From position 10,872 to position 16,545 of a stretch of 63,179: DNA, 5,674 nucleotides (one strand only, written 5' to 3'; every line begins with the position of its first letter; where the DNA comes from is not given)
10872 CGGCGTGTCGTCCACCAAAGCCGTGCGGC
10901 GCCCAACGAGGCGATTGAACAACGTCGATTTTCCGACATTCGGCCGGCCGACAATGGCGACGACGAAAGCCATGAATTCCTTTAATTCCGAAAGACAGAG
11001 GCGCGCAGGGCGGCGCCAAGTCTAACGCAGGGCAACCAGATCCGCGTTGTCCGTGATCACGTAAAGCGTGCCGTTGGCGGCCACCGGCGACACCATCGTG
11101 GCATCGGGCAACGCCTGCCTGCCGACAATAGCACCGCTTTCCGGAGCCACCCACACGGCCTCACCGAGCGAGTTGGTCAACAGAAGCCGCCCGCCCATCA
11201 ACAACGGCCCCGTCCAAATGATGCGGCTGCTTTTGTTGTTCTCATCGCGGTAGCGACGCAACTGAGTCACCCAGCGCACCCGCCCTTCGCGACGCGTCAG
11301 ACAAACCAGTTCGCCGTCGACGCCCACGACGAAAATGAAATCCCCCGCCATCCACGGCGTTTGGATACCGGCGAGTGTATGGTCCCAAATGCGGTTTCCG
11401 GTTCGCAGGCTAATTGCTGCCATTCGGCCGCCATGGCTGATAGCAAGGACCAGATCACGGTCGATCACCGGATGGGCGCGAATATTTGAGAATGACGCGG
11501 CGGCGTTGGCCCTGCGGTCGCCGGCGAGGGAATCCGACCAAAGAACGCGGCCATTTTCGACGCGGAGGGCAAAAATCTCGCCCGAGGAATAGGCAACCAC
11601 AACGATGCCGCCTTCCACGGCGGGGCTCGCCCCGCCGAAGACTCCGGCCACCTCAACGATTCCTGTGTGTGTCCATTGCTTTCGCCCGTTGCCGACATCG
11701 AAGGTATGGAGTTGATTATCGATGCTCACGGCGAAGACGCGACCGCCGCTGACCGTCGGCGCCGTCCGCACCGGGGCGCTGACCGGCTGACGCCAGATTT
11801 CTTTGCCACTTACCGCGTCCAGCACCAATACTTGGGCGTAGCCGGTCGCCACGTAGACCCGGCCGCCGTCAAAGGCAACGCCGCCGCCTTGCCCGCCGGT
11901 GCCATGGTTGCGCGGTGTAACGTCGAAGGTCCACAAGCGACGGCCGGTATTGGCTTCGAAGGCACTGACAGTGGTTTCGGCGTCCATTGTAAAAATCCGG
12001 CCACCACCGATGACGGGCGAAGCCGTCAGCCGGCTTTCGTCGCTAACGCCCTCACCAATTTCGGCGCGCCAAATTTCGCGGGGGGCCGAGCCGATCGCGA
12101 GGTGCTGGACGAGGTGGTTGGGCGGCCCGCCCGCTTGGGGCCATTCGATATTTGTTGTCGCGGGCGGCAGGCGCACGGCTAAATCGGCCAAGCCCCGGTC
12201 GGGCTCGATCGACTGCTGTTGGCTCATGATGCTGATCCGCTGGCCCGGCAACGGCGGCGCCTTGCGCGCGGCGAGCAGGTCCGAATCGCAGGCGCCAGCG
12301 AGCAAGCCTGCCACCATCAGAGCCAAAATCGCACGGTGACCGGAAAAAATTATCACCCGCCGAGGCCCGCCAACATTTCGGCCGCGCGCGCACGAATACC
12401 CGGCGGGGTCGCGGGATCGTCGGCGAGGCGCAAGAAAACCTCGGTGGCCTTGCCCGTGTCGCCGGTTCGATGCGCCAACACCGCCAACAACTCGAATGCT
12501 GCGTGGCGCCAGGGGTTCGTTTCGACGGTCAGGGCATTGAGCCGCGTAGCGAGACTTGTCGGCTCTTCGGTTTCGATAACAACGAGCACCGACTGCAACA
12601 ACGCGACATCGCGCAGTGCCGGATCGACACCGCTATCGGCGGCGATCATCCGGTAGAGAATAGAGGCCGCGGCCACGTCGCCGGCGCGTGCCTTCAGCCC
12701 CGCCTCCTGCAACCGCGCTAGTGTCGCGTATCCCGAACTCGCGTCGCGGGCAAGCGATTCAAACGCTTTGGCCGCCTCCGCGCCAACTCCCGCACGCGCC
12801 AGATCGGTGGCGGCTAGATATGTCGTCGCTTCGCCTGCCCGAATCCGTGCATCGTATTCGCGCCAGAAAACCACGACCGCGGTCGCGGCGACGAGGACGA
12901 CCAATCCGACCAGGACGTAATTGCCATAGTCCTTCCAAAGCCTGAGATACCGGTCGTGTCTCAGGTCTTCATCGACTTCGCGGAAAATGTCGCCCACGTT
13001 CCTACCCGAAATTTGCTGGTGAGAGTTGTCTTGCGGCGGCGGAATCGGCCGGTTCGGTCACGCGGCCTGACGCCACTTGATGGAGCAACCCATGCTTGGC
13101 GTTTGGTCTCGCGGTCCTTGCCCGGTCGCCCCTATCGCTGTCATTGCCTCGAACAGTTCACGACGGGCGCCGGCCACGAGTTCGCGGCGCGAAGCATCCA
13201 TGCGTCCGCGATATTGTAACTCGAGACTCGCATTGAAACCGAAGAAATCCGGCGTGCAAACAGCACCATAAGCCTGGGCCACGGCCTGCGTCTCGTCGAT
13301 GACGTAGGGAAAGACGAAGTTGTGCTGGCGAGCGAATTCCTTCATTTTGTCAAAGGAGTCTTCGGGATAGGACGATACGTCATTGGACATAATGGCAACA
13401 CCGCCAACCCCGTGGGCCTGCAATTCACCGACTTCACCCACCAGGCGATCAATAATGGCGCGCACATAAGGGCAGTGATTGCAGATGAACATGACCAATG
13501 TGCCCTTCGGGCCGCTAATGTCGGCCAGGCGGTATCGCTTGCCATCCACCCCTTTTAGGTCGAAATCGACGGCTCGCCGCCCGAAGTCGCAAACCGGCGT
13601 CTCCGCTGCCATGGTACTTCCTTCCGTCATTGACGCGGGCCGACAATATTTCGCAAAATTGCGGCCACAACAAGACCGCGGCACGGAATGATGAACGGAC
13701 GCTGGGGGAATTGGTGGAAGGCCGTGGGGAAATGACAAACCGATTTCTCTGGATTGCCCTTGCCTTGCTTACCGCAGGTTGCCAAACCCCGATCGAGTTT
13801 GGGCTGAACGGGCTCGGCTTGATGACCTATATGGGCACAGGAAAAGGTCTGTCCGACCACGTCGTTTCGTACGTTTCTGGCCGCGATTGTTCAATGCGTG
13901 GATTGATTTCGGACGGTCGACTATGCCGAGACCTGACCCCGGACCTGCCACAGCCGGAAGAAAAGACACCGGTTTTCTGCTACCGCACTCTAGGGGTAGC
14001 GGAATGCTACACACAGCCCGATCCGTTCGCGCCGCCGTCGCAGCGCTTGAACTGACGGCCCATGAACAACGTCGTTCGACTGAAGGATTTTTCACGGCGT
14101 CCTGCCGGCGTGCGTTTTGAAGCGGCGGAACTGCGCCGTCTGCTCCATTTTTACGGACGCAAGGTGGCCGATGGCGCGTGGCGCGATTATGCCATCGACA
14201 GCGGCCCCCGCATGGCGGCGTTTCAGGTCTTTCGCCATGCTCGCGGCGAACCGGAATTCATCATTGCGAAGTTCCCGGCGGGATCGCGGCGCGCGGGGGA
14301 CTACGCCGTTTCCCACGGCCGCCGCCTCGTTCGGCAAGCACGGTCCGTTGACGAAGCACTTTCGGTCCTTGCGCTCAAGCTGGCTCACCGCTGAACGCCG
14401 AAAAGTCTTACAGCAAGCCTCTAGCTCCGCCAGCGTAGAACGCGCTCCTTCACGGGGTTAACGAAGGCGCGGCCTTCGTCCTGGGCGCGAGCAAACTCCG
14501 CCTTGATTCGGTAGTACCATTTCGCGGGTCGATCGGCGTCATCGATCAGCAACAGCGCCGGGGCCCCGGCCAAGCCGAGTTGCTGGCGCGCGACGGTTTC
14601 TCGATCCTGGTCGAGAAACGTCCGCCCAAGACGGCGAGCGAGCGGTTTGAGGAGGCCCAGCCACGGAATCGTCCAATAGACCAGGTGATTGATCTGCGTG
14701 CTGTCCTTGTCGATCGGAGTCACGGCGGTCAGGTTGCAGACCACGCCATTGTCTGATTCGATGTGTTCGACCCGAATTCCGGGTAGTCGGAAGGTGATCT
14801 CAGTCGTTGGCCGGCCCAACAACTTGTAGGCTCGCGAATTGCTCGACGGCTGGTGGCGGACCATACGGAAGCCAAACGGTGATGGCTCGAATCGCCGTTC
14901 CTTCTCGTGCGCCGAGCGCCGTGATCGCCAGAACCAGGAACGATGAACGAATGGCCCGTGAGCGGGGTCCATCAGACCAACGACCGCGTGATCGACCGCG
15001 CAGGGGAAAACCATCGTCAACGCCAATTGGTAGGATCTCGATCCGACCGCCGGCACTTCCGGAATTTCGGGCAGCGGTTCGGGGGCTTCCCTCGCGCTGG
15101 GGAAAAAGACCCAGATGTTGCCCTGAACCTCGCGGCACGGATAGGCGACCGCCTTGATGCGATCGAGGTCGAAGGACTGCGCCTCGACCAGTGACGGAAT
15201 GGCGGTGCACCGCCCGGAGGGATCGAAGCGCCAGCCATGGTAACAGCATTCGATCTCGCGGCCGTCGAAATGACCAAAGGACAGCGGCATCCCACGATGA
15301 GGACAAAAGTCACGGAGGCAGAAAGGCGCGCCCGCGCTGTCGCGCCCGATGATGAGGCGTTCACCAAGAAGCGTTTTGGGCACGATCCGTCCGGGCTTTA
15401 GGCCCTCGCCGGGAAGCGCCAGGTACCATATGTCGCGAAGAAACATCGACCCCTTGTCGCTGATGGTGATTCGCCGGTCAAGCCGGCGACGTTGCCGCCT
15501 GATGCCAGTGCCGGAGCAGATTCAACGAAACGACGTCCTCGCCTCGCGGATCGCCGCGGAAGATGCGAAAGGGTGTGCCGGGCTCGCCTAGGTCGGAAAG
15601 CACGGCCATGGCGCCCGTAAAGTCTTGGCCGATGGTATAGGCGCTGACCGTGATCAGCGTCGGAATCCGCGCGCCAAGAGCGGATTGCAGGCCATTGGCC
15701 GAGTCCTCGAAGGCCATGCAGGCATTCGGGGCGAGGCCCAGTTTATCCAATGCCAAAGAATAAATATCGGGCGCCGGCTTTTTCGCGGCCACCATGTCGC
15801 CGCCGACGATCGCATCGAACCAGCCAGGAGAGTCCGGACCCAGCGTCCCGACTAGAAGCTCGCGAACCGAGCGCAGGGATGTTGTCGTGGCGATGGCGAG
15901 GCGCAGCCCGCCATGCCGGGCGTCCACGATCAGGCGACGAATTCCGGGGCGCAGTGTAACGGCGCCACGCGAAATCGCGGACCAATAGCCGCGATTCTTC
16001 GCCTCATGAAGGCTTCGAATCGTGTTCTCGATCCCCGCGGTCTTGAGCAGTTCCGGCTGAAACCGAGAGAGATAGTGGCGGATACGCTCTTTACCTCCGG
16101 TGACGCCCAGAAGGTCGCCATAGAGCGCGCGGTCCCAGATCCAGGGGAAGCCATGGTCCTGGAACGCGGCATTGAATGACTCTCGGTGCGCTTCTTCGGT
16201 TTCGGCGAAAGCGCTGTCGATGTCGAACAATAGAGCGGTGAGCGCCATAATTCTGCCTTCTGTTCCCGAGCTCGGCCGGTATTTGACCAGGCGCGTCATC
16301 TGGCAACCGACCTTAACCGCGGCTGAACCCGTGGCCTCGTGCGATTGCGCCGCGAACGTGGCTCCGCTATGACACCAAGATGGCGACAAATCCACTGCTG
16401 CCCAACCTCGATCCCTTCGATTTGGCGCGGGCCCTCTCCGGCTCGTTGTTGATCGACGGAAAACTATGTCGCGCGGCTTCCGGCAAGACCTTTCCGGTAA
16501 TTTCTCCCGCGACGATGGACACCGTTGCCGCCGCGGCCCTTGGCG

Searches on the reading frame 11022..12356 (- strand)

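Call 46: search_protein_families(library=pfam, proteins=[window:11022-12356:-], max_evalue=0.00001)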
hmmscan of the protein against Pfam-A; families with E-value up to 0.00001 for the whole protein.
window:11022-12356:- (444 aa): 3 families
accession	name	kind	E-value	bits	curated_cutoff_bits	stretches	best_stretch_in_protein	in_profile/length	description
PF13360.13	PQQ_2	-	8.5e-67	225.6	27.6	1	127-363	2-232/233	Outer membrane protein assembly factor BamB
PF13570.13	Beta-prop_ACSF4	-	3.8e-21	76.3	133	1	125-277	26-173/329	Beta-alanine-activating enzyme, beta-propeller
PF01011.28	PQQ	-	1.5e-16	60.7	26.7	0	96-152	31-91/595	Glucose/ethanol/alcohol dehydrogenase, beta-propeller domain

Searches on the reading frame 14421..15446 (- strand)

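Call 47: search_protein_families(library=pfam, proteins=[window:14421-15446:-], max_evalue=0.00001)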
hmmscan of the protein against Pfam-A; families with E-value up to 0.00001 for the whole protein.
window:14421-15446:- (341 aa): 2 families
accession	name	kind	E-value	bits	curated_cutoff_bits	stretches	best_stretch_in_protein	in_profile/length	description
PF00355.32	Rieske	-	6.7e-20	71.2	20.3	1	7-92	2-87/88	Rieske [2Fe-2S] domain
PF19112.6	VanA_C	-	3.2e-06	27.8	23.5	1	158-291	12-161/193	Vanillate O-demethylase oxygenase C-terminal domain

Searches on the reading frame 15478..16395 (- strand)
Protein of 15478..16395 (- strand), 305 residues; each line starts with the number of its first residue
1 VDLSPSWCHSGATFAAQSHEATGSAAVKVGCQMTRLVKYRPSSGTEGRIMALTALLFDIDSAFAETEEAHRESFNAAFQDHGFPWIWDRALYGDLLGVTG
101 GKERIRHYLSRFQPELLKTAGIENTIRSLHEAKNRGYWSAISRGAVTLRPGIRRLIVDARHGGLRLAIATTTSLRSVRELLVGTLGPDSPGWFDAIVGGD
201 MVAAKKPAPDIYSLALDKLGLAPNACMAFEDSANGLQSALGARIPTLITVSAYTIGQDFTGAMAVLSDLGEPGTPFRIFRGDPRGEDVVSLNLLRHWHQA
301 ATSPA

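Call 47: search_protein_families(library=pfam, proteins=[window:15478-16395:-], max_evalue=0.00001)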
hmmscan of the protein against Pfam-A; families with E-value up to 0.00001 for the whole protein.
window:15478-16395:- (305 aa): 2 families
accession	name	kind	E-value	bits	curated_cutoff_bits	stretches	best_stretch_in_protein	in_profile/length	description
PF13419.12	HAD_2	-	1.4e-19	71.3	23.8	1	55-247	1-176/178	Haloacid dehalogenase-like hydrolase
PF00702.32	Hydrolase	-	1e-17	65.6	26.4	1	54-242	3-190/191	haloacid dehalogenase-like hydrolase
